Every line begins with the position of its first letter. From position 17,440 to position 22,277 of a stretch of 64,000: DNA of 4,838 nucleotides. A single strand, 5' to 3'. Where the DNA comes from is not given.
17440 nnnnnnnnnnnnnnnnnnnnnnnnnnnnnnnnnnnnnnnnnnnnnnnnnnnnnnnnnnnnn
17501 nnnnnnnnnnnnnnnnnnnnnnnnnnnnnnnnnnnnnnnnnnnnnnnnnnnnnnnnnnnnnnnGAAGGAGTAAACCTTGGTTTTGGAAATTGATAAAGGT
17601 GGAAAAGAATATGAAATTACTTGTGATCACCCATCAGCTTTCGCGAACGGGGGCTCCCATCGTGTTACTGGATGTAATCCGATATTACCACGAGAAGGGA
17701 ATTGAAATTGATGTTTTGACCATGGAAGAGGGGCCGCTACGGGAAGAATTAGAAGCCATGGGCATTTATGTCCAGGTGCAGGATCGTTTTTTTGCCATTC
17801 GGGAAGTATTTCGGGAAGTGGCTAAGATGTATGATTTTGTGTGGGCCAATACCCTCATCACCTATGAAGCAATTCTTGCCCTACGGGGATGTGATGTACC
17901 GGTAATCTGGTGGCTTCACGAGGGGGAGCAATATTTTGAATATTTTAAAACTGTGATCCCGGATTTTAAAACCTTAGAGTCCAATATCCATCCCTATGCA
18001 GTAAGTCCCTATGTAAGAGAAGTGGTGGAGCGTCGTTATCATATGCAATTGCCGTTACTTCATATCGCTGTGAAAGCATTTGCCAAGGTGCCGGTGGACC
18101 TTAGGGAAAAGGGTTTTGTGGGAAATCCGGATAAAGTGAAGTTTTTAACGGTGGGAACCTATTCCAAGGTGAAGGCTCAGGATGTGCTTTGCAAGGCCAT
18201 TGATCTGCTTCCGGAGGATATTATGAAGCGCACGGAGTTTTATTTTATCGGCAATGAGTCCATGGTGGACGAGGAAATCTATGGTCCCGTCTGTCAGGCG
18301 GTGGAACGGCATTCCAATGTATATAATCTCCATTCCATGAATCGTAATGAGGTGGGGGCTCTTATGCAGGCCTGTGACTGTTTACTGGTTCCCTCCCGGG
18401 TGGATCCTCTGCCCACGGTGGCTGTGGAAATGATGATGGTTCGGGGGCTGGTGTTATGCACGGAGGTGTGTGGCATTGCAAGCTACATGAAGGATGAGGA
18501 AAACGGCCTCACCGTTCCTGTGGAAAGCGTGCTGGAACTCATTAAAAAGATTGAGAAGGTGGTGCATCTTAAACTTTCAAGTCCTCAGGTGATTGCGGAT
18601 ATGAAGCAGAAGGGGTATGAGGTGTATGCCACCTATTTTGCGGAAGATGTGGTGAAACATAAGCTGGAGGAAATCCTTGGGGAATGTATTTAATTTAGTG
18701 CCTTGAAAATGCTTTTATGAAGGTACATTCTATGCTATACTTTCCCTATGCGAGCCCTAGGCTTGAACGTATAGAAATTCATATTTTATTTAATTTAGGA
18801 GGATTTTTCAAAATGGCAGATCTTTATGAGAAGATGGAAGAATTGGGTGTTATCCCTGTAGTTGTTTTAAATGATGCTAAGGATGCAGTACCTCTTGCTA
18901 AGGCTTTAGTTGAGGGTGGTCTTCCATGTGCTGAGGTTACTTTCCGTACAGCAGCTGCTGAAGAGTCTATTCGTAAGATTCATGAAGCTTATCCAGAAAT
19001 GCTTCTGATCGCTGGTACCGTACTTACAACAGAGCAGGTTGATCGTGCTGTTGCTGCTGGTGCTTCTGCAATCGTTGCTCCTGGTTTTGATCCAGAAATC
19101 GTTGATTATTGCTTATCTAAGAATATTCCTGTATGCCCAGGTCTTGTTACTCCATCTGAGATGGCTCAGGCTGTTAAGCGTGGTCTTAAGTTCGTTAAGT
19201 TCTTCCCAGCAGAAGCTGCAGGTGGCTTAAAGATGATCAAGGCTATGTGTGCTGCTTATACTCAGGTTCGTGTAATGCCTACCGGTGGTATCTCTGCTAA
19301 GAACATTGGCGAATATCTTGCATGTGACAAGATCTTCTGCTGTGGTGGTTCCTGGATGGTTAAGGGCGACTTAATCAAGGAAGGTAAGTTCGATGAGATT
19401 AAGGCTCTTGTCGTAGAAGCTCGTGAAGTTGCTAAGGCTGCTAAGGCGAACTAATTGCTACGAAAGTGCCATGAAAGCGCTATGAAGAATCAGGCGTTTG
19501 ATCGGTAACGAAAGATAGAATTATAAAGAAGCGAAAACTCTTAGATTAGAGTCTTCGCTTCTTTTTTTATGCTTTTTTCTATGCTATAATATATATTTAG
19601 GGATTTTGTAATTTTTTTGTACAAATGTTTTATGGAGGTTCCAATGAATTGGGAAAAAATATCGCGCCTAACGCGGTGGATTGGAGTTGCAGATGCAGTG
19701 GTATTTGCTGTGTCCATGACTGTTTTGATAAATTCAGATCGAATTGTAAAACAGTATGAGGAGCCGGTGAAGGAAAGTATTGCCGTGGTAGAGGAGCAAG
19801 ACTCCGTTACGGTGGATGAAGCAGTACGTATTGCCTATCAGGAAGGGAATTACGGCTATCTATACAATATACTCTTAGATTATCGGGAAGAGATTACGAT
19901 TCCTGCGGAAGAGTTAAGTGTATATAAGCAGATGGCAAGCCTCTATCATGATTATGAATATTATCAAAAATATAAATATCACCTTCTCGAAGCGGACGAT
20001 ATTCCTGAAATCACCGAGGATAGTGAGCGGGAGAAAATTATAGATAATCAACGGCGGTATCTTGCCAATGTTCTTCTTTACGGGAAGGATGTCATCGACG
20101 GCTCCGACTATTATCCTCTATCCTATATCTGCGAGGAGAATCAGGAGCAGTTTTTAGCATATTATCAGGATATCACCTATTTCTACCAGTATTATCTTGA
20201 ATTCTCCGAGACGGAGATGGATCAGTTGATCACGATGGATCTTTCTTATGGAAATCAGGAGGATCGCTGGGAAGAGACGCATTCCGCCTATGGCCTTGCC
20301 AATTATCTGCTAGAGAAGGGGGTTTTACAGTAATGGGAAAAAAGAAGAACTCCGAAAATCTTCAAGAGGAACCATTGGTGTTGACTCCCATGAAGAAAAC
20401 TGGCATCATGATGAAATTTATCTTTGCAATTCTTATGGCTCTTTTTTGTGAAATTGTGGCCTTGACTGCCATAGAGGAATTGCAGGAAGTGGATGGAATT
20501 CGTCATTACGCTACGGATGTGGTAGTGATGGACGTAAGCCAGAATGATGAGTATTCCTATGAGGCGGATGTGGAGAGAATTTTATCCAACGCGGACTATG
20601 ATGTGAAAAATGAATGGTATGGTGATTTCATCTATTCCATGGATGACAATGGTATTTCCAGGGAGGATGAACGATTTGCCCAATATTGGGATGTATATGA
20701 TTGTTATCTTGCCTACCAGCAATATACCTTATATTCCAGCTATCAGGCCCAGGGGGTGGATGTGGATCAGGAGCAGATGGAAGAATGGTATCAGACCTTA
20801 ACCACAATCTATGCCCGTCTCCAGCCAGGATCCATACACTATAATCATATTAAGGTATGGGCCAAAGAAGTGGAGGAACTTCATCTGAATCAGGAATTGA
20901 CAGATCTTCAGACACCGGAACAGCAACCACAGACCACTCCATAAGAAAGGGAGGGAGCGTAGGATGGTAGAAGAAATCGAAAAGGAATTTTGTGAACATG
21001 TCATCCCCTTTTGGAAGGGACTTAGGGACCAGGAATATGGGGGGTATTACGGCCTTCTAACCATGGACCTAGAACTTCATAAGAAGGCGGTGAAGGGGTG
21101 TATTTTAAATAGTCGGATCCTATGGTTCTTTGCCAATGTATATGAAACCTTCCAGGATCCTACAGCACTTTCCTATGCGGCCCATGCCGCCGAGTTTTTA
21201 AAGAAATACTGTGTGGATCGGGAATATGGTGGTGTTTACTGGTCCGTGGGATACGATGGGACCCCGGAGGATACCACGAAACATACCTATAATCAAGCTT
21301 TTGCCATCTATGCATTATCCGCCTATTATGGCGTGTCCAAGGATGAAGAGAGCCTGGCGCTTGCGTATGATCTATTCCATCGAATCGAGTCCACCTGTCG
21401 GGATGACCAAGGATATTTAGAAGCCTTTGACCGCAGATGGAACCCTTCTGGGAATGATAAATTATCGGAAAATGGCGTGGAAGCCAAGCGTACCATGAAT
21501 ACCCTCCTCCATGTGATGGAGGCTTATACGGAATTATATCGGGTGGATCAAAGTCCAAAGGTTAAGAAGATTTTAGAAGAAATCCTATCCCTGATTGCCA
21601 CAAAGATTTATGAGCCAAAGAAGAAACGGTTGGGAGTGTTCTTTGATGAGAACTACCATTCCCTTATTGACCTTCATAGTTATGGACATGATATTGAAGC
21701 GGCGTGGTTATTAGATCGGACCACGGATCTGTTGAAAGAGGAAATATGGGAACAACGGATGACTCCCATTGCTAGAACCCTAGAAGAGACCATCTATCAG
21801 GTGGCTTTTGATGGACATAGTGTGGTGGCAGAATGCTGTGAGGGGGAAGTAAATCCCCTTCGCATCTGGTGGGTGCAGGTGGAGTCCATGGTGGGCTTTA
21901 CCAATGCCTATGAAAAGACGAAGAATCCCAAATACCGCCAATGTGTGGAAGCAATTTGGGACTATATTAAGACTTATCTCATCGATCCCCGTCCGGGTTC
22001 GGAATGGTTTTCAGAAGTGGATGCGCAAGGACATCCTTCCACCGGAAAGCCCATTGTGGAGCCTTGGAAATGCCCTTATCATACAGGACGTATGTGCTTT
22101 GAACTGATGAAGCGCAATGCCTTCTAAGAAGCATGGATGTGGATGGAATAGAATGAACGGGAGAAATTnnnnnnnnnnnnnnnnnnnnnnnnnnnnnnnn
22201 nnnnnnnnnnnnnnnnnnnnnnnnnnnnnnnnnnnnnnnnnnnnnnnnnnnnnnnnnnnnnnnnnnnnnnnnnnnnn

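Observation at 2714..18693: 16-gene glycan/phospho-sugar operon with no export, polymerase or priming gene: candidate cytoplasmic protein (flagellin?) glycosylation system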

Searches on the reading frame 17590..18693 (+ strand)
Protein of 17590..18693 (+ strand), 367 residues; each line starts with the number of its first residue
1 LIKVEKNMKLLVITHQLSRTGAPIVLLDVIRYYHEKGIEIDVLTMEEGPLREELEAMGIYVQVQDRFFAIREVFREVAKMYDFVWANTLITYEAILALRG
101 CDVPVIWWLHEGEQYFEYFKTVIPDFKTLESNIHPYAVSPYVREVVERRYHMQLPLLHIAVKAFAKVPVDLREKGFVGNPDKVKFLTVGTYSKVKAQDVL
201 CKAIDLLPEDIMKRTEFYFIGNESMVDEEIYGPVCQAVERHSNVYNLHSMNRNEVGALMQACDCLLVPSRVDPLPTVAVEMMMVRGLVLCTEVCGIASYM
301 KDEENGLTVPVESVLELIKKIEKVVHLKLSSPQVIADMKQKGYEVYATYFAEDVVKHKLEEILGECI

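Call 6: search_protein_families(library=pfam, proteins=[window:17590-18693:+], max_evalue=0.01)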
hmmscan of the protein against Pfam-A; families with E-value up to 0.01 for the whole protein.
window:17590-18693:+ (367 aa): 5 families
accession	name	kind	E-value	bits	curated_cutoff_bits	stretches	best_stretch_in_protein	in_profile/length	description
PF00534.26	Glycos_transf_1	-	7.4e-22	78.1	26.4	1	179-333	12-160/172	Glycosyl transferases group 1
PF13692.12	Glyco_trans_1_4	-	2.7e-16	60.6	27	1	184-324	3-139/142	Glycosyl transferases group 1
PF16994.11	Glyco_trans_4_5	-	7.2e-15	55.6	26.6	1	9-131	4-128/172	Glycosyl-transferase family 4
PF13439.12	Glyco_transf_4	-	7.1e-05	23.3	28.5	1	21-152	3-154/170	Glycosyltransferase Family 4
PF20706.3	GT4-conflict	-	0.001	18.6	26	1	175-305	193-324/385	Family 4 Glycosyltransferase in conflict systems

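Call 44: search_protein_families(library=ncbifam, proteins=[window:17611-18693:+], max_evalue=1e-8)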
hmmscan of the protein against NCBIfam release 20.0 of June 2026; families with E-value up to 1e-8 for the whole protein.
window:17611-18693:+ (360 aa): 3 families
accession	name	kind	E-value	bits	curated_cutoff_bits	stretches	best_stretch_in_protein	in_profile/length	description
NF047684.1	TeichurnBiosyTuaC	equivalog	1.9e-12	46.8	550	1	152-341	194-375/391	teichuronic acid biosynthesis protein TuaC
TIGR03088.1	stp2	hypoth_equivalog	1.6e-09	37.3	409.05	1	165-319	185-337/374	TIGR03088 family PEP-CTERM/XrtA system glycosyltransferase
TIGR02149.1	glgA_Coryne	subfamily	5.5e-09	35.6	302.4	1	174-355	203-386/391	glycogen synthase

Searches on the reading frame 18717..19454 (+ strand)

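Call 6: search_protein_families(library=pfam, proteins=[window:18717-19454:+], max_evalue=0.01)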
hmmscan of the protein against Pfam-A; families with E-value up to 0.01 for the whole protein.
window:18717-19454:+ (245 aa): 1 family
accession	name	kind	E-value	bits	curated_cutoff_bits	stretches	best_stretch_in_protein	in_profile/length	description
PF01081.25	Aldolase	-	2.1e-65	220.3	27.8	1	38-231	3-196/196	KDPG and KHG aldolase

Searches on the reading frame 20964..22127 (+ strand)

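Call 7: search_protein_families(library=ncbifam, proteins=[window:20964-22127:+], max_evalue=0.00001)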
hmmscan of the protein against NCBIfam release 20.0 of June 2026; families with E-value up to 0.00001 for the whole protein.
window:20964-22127:+ (387 aa): 3 families
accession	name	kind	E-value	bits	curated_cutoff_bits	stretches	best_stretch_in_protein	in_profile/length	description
NF041848.1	celb_epim_EpiA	equivalog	1.7e-82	277.7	800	1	16-383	27-399/405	cellobiose 2-epimerase EpiA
NF052547.1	AcylGsamEpipAGE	equivalog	1.2e-26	93.6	600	1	5-383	8-379/384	n-acyl-d-glucosamine 2-epimerase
NF051846.1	ManIsomPseudo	equivalog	1.6e-16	60.3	600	1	299-360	308-368/401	D-mannose isomerase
